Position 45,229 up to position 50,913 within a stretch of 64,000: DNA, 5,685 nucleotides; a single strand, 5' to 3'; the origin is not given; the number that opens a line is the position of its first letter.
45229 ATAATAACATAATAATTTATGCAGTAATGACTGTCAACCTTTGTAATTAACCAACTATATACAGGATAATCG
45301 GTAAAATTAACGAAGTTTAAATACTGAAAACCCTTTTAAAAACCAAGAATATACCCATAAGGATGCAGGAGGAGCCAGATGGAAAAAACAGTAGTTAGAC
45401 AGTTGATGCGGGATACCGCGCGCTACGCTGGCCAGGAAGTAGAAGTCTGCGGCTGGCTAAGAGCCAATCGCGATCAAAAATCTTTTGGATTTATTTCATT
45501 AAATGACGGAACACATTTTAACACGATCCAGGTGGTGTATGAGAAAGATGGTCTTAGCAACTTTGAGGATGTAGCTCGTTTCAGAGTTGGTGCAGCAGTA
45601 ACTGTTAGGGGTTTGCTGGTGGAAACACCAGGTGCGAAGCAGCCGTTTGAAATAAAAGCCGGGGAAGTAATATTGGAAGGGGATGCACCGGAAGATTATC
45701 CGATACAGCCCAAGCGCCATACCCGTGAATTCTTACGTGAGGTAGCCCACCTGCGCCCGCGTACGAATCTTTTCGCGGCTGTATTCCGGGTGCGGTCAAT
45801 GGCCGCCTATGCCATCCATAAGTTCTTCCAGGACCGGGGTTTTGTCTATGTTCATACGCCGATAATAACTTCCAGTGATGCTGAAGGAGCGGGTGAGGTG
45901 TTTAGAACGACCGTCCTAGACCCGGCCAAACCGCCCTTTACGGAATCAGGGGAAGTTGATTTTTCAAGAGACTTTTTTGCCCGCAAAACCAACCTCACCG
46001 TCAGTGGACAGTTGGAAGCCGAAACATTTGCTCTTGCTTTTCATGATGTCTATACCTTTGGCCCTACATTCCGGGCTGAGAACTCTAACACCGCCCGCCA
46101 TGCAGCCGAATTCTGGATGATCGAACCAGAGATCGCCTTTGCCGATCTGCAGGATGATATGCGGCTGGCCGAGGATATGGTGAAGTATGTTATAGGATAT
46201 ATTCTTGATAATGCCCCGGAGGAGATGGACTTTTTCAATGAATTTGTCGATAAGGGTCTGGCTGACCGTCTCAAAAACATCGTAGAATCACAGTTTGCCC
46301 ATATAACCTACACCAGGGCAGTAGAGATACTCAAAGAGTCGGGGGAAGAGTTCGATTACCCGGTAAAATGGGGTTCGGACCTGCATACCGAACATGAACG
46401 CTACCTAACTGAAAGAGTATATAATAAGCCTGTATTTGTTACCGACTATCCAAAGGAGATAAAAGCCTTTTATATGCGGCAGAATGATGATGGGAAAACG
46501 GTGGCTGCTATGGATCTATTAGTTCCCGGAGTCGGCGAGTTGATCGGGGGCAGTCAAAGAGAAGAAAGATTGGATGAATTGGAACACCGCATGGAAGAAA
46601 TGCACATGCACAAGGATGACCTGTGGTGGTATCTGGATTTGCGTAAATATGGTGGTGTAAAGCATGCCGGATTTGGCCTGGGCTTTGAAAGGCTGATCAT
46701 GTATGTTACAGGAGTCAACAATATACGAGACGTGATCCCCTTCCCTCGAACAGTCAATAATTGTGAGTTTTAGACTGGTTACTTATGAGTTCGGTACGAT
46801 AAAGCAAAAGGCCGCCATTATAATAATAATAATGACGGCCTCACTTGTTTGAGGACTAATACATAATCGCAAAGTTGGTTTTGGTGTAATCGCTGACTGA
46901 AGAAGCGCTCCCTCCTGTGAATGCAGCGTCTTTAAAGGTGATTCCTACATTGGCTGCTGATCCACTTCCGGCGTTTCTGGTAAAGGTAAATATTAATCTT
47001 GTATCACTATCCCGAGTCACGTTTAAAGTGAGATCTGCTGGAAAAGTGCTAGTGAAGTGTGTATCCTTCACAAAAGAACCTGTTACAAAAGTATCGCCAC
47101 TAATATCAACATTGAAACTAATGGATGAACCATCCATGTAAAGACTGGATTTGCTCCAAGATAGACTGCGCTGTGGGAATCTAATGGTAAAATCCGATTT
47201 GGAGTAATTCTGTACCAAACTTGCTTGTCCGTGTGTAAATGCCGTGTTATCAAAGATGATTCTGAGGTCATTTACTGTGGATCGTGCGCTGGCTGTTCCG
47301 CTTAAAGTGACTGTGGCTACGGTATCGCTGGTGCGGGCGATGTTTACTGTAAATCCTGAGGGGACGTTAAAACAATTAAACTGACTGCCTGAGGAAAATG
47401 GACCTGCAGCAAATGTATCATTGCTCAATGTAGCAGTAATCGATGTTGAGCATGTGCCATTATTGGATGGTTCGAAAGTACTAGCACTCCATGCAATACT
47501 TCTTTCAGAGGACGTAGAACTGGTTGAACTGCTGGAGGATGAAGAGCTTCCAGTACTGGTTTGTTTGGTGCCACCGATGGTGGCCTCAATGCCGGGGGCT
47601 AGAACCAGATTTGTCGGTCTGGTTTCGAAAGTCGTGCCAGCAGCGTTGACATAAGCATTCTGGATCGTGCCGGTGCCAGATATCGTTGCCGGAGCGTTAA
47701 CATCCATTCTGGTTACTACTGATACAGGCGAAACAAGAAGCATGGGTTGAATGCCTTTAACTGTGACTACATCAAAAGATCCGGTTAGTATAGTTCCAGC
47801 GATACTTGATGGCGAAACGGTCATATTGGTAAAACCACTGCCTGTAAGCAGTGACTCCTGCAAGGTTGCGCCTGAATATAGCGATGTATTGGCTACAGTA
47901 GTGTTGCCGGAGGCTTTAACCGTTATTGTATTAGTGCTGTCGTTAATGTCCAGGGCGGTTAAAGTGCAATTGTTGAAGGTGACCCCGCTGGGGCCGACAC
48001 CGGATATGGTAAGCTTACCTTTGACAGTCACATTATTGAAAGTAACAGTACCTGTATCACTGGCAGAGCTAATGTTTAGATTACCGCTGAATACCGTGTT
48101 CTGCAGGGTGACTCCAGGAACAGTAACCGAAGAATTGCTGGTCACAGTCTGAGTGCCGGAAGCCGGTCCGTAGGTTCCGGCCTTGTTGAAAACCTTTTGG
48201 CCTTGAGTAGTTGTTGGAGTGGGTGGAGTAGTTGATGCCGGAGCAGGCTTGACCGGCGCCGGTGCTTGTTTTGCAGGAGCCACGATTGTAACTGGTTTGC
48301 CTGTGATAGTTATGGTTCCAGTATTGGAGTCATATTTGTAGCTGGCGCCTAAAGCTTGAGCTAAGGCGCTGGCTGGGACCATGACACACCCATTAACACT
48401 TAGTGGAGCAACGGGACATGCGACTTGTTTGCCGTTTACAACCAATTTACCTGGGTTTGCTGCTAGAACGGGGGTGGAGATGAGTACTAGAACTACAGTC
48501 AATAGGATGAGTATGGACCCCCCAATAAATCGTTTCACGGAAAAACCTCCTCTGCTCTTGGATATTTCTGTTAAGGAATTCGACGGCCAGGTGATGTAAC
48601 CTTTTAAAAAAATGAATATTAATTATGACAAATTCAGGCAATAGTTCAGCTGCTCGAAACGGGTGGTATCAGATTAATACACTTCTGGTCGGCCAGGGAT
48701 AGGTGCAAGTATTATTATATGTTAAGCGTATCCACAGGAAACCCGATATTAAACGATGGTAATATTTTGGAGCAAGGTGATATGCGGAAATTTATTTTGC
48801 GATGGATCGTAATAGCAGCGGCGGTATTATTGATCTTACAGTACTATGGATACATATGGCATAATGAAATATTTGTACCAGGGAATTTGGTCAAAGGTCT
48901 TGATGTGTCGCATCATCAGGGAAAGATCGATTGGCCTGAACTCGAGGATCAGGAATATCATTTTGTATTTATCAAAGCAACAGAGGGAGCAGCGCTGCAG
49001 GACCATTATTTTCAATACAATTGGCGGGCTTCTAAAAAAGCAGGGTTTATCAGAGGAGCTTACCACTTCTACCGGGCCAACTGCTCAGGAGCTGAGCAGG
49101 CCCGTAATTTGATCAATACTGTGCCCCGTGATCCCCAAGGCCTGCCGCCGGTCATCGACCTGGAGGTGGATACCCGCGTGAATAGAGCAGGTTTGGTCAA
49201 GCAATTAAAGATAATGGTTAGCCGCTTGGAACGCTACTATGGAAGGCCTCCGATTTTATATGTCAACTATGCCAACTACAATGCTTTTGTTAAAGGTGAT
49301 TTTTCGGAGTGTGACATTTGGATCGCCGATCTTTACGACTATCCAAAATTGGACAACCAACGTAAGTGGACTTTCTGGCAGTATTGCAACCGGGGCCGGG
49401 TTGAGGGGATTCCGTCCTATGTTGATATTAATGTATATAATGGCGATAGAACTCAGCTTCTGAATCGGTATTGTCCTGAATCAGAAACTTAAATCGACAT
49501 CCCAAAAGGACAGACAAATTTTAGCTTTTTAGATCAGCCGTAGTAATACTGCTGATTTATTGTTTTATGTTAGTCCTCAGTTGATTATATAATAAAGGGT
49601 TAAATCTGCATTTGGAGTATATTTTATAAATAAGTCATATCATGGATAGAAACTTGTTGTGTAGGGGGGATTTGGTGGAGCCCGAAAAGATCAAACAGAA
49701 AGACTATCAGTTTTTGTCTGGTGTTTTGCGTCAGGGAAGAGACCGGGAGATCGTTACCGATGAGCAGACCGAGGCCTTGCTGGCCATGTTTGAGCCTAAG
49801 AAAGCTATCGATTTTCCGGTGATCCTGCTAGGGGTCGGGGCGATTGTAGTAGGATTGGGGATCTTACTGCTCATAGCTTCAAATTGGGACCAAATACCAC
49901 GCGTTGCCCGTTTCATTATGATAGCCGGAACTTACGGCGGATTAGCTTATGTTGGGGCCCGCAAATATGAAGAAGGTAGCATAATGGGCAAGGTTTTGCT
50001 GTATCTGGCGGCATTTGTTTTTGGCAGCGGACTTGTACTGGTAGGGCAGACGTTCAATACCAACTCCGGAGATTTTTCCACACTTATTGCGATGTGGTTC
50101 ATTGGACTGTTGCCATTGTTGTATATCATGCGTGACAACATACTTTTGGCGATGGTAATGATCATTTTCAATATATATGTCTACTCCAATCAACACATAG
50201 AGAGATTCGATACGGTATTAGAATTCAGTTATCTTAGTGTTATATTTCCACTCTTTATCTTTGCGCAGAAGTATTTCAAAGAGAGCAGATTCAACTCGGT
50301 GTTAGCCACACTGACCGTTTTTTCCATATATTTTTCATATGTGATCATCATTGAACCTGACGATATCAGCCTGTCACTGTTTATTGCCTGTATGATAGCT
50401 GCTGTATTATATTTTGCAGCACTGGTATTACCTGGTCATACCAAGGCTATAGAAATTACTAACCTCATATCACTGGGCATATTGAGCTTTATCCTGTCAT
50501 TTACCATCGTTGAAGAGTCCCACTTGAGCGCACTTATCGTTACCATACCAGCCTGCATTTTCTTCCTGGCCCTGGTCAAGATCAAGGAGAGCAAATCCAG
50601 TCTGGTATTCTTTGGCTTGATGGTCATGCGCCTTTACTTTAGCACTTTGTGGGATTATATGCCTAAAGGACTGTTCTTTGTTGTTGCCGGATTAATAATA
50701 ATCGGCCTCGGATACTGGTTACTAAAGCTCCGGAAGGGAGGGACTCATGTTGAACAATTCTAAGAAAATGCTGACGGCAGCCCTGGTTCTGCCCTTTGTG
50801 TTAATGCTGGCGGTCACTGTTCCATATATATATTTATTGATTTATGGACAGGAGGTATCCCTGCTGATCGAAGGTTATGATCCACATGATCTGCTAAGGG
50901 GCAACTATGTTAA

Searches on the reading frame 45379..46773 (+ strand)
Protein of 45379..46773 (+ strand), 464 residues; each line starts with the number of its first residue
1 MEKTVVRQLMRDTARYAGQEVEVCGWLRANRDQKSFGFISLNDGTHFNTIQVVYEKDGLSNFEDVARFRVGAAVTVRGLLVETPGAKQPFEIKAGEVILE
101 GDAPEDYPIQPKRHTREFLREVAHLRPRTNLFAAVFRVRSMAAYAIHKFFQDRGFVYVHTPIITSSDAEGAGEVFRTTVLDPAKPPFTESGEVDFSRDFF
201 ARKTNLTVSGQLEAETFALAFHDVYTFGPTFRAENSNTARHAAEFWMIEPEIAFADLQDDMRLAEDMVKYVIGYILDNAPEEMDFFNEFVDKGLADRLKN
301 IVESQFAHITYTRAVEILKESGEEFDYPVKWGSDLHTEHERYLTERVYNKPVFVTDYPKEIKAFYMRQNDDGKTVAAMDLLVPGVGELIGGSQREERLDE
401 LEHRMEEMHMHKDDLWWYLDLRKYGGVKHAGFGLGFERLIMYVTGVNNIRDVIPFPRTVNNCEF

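Call 11: search_protein_families(library=ncbifam, proteins=[window:45379-46773:+], max_evalue=0.00001)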
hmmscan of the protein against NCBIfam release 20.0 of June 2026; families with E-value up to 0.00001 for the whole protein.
window:45379-46773:+ (464 aa): 17 families
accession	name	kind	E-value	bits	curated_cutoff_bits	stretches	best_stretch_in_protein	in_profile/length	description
NF003037.0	PRK03932.1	equivalog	9.2e-203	674.2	414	1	2-464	2-451/451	asparagine--tRNA ligase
TIGR00457.1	asnS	equivalog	8.9e-186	618.1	342.6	1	5-464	3-455/455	asparagine--tRNA ligase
NF003483.0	PRK05159.1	equivalog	3.3e-80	270.1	353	2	188-458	169-432/438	aspartate--tRNA(Asn) ligase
TIGR00458.1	aspS_nondisc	equivalog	8.1e-60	203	368.4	1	17-458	11-422/428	aspartate--tRNA(Asn) ligase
NF005052.0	PRK06462.1-1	equivalog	4.2e-44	151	368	1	116-457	30-345/353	asparagine synthetase A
NF001756.1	PRK00484.1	subfamily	5.5e-36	124.2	468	1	11-457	44-484/488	lysine--tRNA ligase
NF005054.0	PRK06462.1-4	equivalog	2.8e-34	118.6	309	1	133-458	22-311/318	asparagine synthetase A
TIGR00459.1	aspS_bact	equivalog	3.2e-31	108.3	373.85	2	15-273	13-258/586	aspartate--tRNA ligase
NF001750.0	PRK00476.1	equivalog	5.7e-30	104.2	443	2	14-172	14-180/590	aspartate--tRNA ligase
TIGR00499.1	lysS_bact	equivalog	1.8e-27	96.1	427.6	1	17-457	52-491/496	lysine--tRNA ligase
NF005055.0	PRK06462.1-5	equivalog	2.1e-24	86.2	389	1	223-459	108-335/341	asparagine synthetase A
NF005053.0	PRK06462.1-3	equivalog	2.5e-21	76.5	322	1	206-453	21-262/274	asparagine synthetase A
NF009101.0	PRK12445.1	subfamily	2.2e-15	56.2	1026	1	20-457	67-500/505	lysine--tRNA ligase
NF002821.0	PRK02983.1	equivalog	1.6e-14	52.9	742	1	223-456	848-1096/1102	bifunctional lysylphosphatidylglycerol synthetase/lysine--tRNA ligase LysX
TIGR00462.1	genX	equivalog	1.5e-13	50.9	286.9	1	220-455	72-304/304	EF-P lysine aminoacylase EpmA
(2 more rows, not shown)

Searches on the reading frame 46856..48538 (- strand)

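Call 11: search_protein_families(library=ncbifam, proteins=[window:46856-48538:-], max_evalue=0.00001)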
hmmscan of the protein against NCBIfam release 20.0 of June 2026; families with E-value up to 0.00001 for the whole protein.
window:46856-48538:- (560 aa): 0 families

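Call 64: search_protein_families(library=pfam, proteins=[window:46856-48538:-], max_evalue=0.001)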
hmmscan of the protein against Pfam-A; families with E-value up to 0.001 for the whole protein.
window:46856-48538:- (560 aa): 1 family
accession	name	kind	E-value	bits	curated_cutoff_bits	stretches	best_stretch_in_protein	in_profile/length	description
PF07833.16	Cu_amine_oxidN1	-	5.3e-10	39.6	24.2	1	33-96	1-64/108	Copper amine oxidase N-terminal domain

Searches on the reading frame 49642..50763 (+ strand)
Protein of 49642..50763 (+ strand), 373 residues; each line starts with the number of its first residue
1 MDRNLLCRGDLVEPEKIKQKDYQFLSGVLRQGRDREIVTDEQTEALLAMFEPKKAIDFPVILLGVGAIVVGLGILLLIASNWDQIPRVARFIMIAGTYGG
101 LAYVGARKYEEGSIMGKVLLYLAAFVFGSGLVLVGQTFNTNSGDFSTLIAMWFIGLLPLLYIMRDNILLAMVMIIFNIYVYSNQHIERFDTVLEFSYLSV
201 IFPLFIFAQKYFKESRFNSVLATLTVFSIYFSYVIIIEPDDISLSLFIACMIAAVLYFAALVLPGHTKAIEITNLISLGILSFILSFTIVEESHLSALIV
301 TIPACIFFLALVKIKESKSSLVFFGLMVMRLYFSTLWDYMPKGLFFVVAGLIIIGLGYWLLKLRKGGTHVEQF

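Call 11: search_protein_families(library=ncbifam, proteins=[window:49642-50763:+], max_evalue=0.00001)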
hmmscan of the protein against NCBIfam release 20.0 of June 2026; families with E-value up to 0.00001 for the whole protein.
window:49642-50763:+ (373 aa): 0 families

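Call 64: search_protein_families(library=pfam, proteins=[window:49642-50763:+], max_evalue=0.001)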
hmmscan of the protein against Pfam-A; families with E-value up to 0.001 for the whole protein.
window:49642-50763:+ (373 aa): 1 family
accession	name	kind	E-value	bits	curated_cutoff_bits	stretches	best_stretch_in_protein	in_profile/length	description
PF09925.14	DUF2157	-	2.5e-32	112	32.4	1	33-168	4-145/146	Predicted membrane protein (DUF2157)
